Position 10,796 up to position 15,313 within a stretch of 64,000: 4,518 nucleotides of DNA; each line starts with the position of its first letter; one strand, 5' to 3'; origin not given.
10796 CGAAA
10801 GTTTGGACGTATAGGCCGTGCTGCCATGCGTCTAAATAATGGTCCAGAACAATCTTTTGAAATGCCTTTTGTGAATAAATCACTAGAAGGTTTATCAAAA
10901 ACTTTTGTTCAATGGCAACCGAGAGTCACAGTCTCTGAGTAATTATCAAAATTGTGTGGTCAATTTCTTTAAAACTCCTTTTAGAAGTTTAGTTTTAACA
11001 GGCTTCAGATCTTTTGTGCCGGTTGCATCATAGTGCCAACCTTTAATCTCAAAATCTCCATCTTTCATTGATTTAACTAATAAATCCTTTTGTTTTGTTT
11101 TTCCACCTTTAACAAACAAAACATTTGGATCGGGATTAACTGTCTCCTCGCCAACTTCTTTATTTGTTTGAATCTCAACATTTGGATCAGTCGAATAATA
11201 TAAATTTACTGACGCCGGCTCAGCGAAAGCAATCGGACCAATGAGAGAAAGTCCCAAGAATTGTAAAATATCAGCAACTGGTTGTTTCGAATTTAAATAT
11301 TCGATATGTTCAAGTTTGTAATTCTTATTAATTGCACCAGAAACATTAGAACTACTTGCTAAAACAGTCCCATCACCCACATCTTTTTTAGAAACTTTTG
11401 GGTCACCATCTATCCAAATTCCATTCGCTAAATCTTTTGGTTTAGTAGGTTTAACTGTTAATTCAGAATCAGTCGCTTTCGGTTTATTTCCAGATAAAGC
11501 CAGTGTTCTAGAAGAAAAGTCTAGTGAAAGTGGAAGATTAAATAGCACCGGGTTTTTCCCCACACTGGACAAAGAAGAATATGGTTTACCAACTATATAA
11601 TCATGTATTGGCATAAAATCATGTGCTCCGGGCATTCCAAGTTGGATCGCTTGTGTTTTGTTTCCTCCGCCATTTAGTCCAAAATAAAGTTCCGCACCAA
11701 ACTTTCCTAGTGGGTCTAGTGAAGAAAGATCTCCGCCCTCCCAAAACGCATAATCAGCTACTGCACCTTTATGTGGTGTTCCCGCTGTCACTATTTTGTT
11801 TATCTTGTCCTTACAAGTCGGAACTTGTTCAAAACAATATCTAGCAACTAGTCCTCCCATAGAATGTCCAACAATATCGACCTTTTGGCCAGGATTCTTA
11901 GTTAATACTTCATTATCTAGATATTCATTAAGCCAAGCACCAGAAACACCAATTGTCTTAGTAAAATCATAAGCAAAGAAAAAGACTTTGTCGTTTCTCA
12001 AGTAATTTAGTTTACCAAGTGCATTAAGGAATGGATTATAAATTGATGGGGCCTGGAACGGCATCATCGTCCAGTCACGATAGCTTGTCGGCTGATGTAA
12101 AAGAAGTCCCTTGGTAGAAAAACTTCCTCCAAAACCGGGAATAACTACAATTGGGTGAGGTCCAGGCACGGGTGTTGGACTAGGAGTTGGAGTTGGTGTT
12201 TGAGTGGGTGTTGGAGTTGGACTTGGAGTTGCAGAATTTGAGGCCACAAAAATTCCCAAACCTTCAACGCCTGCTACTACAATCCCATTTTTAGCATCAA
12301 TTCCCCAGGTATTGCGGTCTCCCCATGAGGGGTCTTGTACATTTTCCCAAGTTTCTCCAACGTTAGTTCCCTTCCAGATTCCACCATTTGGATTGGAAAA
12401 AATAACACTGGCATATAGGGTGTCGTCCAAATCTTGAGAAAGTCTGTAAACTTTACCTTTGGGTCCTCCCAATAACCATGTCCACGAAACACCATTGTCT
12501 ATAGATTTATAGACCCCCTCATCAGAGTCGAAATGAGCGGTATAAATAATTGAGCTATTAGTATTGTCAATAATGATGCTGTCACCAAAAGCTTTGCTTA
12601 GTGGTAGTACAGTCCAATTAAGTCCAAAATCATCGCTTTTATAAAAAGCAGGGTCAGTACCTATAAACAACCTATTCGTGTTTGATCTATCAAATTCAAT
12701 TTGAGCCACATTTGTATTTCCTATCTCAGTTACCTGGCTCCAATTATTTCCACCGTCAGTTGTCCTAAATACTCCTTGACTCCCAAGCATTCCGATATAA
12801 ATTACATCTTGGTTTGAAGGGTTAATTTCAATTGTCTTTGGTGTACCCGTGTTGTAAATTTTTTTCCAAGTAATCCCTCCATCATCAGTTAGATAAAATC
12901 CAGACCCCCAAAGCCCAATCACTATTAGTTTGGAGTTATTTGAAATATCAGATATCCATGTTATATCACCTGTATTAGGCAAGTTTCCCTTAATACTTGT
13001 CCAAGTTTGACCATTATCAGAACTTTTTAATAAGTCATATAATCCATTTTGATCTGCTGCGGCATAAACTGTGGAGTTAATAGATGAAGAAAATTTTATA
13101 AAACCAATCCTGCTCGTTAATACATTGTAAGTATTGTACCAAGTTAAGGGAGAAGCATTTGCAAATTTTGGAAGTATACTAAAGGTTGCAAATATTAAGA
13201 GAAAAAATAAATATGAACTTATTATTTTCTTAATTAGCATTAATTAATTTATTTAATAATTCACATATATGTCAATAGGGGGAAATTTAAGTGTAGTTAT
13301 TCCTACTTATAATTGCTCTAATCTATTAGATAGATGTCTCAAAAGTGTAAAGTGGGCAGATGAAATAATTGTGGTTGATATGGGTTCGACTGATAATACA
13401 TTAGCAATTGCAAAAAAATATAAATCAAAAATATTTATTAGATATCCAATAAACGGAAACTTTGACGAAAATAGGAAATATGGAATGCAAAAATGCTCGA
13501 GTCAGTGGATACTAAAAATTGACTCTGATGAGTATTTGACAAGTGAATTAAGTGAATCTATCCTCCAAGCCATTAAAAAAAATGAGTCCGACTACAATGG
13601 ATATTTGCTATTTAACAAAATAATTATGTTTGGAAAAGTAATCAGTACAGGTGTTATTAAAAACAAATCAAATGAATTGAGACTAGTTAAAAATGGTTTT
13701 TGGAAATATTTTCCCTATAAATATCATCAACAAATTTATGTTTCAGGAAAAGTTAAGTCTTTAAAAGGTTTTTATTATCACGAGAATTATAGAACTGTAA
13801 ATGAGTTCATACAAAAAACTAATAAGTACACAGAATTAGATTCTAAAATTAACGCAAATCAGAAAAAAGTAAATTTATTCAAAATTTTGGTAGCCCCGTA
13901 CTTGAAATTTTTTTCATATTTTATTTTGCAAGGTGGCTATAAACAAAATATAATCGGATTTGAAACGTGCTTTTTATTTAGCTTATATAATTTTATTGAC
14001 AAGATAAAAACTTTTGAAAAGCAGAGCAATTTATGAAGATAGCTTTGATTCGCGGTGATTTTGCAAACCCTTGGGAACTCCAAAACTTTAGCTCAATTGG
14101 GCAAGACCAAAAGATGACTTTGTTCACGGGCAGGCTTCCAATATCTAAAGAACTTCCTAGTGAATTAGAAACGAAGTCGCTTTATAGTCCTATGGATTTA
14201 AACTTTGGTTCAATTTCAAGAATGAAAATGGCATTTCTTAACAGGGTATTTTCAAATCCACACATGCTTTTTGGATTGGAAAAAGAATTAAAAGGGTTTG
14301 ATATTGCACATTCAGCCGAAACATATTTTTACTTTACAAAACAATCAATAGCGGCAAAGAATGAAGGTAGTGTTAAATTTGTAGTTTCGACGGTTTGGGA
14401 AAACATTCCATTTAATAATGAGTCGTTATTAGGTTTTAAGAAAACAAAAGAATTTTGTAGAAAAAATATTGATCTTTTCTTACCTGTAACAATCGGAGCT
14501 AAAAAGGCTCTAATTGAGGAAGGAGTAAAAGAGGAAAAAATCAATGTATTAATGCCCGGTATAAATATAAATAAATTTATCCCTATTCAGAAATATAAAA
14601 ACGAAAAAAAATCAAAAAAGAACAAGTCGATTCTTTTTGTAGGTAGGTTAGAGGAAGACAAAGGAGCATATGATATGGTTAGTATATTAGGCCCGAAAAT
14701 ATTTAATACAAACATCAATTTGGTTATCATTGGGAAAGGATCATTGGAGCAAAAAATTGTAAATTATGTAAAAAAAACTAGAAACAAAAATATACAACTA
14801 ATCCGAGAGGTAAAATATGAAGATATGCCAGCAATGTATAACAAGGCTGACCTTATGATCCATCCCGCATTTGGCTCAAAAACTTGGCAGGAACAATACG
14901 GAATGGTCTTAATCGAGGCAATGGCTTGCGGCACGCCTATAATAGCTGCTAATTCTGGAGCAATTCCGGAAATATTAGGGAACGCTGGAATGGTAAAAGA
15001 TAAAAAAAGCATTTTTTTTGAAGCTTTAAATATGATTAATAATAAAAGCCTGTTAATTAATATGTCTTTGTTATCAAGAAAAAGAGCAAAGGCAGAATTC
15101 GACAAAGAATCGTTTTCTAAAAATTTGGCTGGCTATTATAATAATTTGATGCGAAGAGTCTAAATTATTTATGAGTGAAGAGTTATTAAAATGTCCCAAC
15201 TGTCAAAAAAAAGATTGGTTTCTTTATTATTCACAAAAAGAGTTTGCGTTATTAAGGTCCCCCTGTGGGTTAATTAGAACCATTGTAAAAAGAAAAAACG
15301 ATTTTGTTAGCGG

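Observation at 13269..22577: Nine-gene glycosylation locus with three GT-C-type polytopic glycosyltransferase-like proteins and a Wzy_C ligase-like protein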

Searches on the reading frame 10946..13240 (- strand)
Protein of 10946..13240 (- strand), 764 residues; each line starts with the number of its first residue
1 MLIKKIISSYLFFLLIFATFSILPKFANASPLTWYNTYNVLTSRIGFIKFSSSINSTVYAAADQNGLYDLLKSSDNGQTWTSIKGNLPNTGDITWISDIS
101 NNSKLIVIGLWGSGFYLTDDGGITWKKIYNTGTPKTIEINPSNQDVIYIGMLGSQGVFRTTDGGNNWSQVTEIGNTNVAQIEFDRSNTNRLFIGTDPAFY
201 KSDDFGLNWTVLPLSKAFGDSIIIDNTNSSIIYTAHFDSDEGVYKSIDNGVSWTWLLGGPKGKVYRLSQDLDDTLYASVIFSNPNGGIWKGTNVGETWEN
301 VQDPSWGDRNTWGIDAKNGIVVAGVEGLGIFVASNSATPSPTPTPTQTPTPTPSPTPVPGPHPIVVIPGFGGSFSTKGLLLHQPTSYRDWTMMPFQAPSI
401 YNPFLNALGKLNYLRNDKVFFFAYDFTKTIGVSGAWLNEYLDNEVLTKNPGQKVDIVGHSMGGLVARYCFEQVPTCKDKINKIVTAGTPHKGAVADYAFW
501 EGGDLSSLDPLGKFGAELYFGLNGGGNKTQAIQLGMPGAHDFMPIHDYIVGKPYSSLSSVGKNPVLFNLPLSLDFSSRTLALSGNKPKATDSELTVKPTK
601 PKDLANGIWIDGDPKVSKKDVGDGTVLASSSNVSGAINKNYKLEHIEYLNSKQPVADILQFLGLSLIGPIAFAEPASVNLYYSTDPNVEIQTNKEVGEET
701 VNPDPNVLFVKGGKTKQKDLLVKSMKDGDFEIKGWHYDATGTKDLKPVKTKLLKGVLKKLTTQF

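Call 4: search_protein_families(library=pfam, proteins=[window:10946-13240:-], max_evalue=0.01)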
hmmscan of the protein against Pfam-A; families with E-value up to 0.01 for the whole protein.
window:10946-13240:- (764 aa): 12 families
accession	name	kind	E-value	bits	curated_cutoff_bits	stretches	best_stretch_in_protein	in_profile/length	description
PF15902.12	Sortilin-Vps10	-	1.4e-13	50.9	33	2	157-257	3-113/446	Sortilin, neurotensin receptor 3,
PF07819.20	PGAP1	-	1.9e-13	51.1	24.3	1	362-495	5-134/233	PGAP1-like alpha/beta domain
PF02450.21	LCAT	-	2.3e-09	37.4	21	1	399-504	67-176/392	Lecithin:cholesterol acyltransferase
PF24096.1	DUF7379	-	1.5e-07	32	33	1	438-493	58-115/191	Domain of unknown function (DUF7379)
PF00561.26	Abhydrolase_1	-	5.3e-07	30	25.8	1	435-492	52-109/245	alpha/beta hydrolase fold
PF02089.21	Palm_thioest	-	2e-05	24.9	26.8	1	450-496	71-116/254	Palmitoyl protein thioesterase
PF06028.17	DUF915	-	0.00073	19.4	22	1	362-493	12-146/255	Alpha/beta hydrolase of unknown function (DUF915)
PF12697.13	Abhydrolase_6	-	0.0009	20.4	26.3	1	364-487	1-93/217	Alpha/beta hydrolase family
PF05057.20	DUF676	-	0.0011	19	20.3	1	434-494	59-129/217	Putative serine esterase (DUF676)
PF02012.26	BNR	-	0.0028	17.8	27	0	116-127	1-12/12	BNR/Asp-box repeat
PF01674.24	Lipase_2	-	0.0035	17.3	20.3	1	452-484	75-106/219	Lipase (class 2)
PF01764.32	Lipase_3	-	0.0093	16.3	22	0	441-491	53-105/140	Lipase (class 3)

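Call 5: search_protein_families(library=ncbifam, proteins=[window:10946-13240:-], max_evalue=0.01)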
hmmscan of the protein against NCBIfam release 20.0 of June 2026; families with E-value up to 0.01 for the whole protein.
window:10946-13240:- (764 aa): 3 families
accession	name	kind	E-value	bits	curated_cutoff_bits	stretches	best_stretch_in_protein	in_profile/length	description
NF045728.1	glycosyl_F510_1955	equivalog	5.4e-20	71.7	175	2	70-223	74-224/246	F510_1955 family glycosylhydrolase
NF033186.1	internalin_K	exception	0.00029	19.4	1100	1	314-365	487-540/604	class 1 internalin InlK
NF047351.1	lipase_YSIRK_Sa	exception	0.0042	15.4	650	0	449-467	429-447/704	YSIRK-targeted triacylglycerol lipase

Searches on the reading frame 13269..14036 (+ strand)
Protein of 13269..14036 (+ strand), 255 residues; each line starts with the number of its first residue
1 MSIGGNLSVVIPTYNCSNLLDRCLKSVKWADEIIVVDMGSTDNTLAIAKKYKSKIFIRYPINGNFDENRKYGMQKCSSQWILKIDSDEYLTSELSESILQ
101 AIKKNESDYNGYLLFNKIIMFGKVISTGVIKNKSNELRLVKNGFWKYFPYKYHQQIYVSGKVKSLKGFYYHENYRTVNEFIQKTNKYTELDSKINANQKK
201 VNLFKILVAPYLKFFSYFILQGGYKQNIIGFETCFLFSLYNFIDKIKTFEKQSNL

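Call 4: search_protein_families(library=pfam, proteins=[window:13269-14036:+], max_evalue=0.01)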
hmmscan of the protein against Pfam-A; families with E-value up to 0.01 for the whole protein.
window:13269-14036:+ (255 aa): 3 families
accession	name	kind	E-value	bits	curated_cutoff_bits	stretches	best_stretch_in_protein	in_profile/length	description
PF00535.33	Glycos_transf_2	-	4e-23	82.6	23.3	1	8-111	1-112/168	Glycosyl transferase family 2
PF10111.15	Glyco_tranf_2_2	-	1.9e-05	24.7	27.3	1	8-103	1-107/276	Glycosyltransferase like family 2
PF13704.12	Glyco_tranf_2_4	-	8.9e-05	23.4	27.5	1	29-96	17-90/98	Glycosyl transferase family 2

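Call 5: search_protein_families(library=ncbifam, proteins=[window:13269-14036:+], max_evalue=0.01)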
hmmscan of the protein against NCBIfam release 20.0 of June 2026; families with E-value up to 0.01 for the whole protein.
window:13269-14036:+ (255 aa): 16 families
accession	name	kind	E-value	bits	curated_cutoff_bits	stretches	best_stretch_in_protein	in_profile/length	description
NF007482.0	PRK10073.1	equivalog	2.9e-11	43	423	1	5-108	6-116/334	glycosyltransferase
NF041875.1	EPS_EpsD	equivalog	1.1e-10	41.4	370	1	7-102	1-104/325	exopolysaccharide biosynthesis glycosyltransferase EpsD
TIGR04283.1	glyco_like_mftF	equivalog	1.7e-10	40.9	182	1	7-110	1-105/221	TIGR04283 family arsenosugar biosynthesis glycosyltransferase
TIGR04195.1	S_glycosyl_SunS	equivalog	6.8e-10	38.3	350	1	10-92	62-146/421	SunS family peptide S-glycosyltransferase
NF050050.1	ProtGlycPglI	equivalog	1.3e-08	34.6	500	1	6-110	3-116/306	GalNAc(5)-diNAcBac-PP-undecaprenol beta-1,3-glucosyltransferase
NF038302.1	EPS_HpsE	equivalog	1.3e-07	30.9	300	1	6-93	2-102/307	hormogonium polysaccharide biosynthesis glycosyltransferase HpsE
NF047683.1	TeichurnBiosyTuaG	equivalog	4.3e-07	29.8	400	1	6-109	7-118/252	teichuronic acid biosynthesis protein TuaG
NF045692.1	OglycostaseCruG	equivalog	2.4e-06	26.8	600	1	5-108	41-158/386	2'-O-glycosyltransferase CruG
TIGR03111.1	glyc2_xrt_Gpos1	hypoth_equivalog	1.5e-05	24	363.95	1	7-145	51-193/439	TIGR03111 family XrtG-associated glycosyltransferase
TIGR03965.1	mycofact_glyco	equivalog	2.8e-05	23.2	280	1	7-87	76-164/467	mycofactocin biosynthesis glycosyltransferase MftF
NF010496.0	PRK13915.1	equivalog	7e-05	22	262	1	6-57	32-90/307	glucosyl-3-phosphoglycerate synthase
TIGR04182.1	glyco_TIGR04182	equivalog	7.6e-05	22.2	325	1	7-108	2-103/293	S-layer glycoprotein N-glycosyltransferase AglJ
TIGR03937.1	PgaC_IcaA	equivalog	0.00016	20.8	422.3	1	7-105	47-153/407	poly-beta-1,6-N-acetyl-D-glucosamine synthase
NF058614.1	PPMAGASynPpgS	equivalog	0.00066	19.2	370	1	9-62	4-57/226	polyprenyl-phospho-N-acetylgalactosaminyl synthase PpgS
NF053739.1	GlytfEpsEBac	equivalog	0.00069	18.7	450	1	7-94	3-99/265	glycosyltransferase EpsE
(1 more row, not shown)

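Call 34: search_solved_structures(query=window:13269-14036:+, max_evalue=0.01)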
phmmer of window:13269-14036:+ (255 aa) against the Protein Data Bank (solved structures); distinct sequences matched with E-value up to 0.01: 12.
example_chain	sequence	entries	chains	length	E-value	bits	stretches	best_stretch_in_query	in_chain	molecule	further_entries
22ao_A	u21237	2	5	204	1.1e-16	64.5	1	10-189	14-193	GmaR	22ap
2z87_A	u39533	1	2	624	4.5e-12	49.4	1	7-128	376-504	Chondroitin synthase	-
2z86_A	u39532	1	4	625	4.5e-12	49.4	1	7-128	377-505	Chondroitin synthase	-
5tze_C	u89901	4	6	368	6.1e-09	39.2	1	7-143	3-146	Glycosyl transferase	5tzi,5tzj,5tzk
5hea_A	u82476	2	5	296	8.1e-09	38.8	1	4-110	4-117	Putative glycosyltransferase (GalT1)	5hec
5tz8_A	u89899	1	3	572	1.5e-08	37.9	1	7-142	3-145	Glycosyl transferase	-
7msk_A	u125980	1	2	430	3.9e-06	30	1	10-92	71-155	Glyco_trans_2-like domain-containing protein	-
3bcv_A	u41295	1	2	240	1.3e-05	28.3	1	2-142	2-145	Putative glycosyltransferase protein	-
6p61_A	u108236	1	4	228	0.00012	25.1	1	6-99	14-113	Glycosyltransferase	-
9omj_A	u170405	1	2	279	0.00018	24.5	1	6-89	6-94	Glycosyltransferase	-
9omm_A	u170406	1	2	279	0.0002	24.3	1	6-89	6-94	Glycosyltransferase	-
9omh_A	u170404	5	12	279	0.00021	24.3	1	6-89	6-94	Glycosyltransferase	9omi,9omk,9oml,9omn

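Call 86: search_solved_structures(query=window:13269-14036:+, max_evalue=10)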
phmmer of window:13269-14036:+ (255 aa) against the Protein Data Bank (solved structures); distinct sequences matched with E-value up to 10: 14.
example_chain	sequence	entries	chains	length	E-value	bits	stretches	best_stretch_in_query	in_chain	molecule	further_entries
22ao_A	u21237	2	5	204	1.1e-16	64.5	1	10-189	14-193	GmaR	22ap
2z87_A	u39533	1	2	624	4.5e-12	49.4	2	7-128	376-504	Chondroitin synthase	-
2z86_A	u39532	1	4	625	4.5e-12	49.4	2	7-128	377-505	Chondroitin synthase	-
5tze_C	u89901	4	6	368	6.1e-09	39.2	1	7-143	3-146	Glycosyl transferase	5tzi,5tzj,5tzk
5hea_A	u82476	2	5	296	8.1e-09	38.8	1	4-110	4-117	Putative glycosyltransferase (GalT1)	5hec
5tz8_A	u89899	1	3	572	1.5e-08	37.9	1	7-142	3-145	Glycosyl transferase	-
7msk_A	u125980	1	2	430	3.9e-06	30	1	10-92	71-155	Glyco_trans_2-like domain-containing protein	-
3bcv_A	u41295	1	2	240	1.3e-05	28.3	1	2-142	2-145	Putative glycosyltransferase protein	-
6p61_A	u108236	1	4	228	0.00012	25.1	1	6-99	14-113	Glycosyltransferase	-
9omj_A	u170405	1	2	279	0.00018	24.5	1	6-89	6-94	Glycosyltransferase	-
9omm_A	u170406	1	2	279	0.0002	24.3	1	6-89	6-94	Glycosyltransferase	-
9omh_A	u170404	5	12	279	0.00021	24.3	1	6-89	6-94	Glycosyltransferase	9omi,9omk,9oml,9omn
4rtf_D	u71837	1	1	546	1.8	11.4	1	47-118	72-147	Chaperone protein DnaK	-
6w6e_I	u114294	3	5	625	2.3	11.1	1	48-117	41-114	Chaperone protein DnaK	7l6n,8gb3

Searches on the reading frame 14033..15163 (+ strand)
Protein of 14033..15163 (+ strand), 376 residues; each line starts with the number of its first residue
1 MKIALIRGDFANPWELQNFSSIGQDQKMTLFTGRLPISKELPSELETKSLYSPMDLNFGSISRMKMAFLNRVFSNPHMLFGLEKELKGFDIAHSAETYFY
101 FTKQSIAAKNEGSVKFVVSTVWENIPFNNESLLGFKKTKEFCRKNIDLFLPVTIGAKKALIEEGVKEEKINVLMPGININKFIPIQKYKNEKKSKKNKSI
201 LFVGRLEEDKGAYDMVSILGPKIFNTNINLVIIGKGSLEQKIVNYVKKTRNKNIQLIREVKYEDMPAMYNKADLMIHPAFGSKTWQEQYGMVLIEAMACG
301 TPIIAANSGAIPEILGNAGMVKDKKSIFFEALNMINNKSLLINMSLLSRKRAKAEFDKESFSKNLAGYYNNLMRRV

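Call 4: search_protein_families(library=pfam, proteins=[window:14033-15163:+], max_evalue=0.01)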
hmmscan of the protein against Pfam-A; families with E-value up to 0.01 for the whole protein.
window:14033-15163:+ (376 aa): 4 families
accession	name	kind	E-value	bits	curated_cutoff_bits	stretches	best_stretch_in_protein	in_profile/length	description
PF00534.26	Glycos_transf_1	-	1e-26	94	26.4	1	190-319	8-135/172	Glycosyl transferases group 1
PF13692.12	Glyco_trans_1_4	-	6.1e-23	82.1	27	1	198-323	2-125/142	Glycosyl transferases group 1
PF20706.3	GT4-conflict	-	1.9e-06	27.5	26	1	160-310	164-316/385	Family 4 Glycosyltransferase in conflict systems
PF13524.12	Glyco_trans_1_2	-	0.00022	21.6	25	1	227-314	14-88/144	Glycosyl transferase-like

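Call 5: search_protein_families(library=ncbifam, proteins=[window:14033-15163:+], max_evalue=0.01)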
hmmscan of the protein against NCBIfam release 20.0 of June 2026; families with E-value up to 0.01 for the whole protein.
window:14033-15163:+ (376 aa): 33 families (the best 25 are shown)
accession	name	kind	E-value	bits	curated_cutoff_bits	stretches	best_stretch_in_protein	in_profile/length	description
NF038298.1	EPS_HpsO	equivalog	1.2e-23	83.5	575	1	121-372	124-387/388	hormogonium polysaccharide biosynthesis glycosyltransferase HpsO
TIGR03999.1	thiol_BshA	equivalog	5.5e-17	61.8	273.7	1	167-373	166-374/375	N-acetyl-alpha-D-glucosaminyl L-malate synthase BshA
NF050063.1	ProtGlycPglJ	equivalog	7.8e-17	61.5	500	1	144-368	143-362/363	N-acetylgalactosamine-N,N'-diacetylbacillosaminyl-diphospho-undecaprenol 4-alpha-N-acetylgalactosaminyltransferase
NF047684.1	TeichurnBiosyTuaC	equivalog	2e-16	59.9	550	1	166-372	183-389/391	teichuronic acid biosynthesis protein TuaC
TIGR04157.1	glyco_rSAM_CFB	subfamily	3.1e-16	59.4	400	1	135-357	160-382/406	TIGR04157 family glycosyltransferase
TIGR02149.1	glgA_Coryne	subfamily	2.3e-15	56.6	302.4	1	146-364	145-382/391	glycogen synthase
TIGR03449.1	mycothiol_MshA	equivalog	2.6e-14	52.9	462.5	1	163-373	183-404/406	D-inositol-3-phosphate glycosyltransferase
NF041876.1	EPS_EpsE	equivalog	6.1e-14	52.1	400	1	167-360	185-384/389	exopolysaccharide biosynthesis GT4 family glycosyltransferase EpsE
NF053787.1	GlcN_PG_synth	equivalog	1.1e-13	50.7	480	1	158-373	156-360/361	N-acetylglucosaminyl phosphatidylglycerol synthase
TIGR03088.1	stp2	hypoth_equivalog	1.5e-13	50.5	409.05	1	141-372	132-373/374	TIGR03088 family PEP-CTERM/XrtA system glycosyltransferase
TIGR04005.1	wcaL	equivalog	2.2e-11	43.3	537.6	1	110-369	138-403/406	colanic acid biosynthesis glycosyltransferase WcaL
NF041010.1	glycosy_Agl16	equivalog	3.3e-11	42.7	575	1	140-372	128-351/352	glycosylation protein Agl16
NF012028.0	PRK15484.1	subfamily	1.3e-10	41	618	1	160-315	153-316/380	lipopolysaccharide N-acetylglucosaminyltransferase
NF007396.0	PRK09922.1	equivalog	1.4e-10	40.6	385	1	144-308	134-291/361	lipopolysaccharide 1,6-galactosyltransferase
NF046085.1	XrtY_assoc_Gly1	equivalog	7e-10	38.3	400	1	156-372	170-384/387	XrtY-associated glycosyltransferase XYAG1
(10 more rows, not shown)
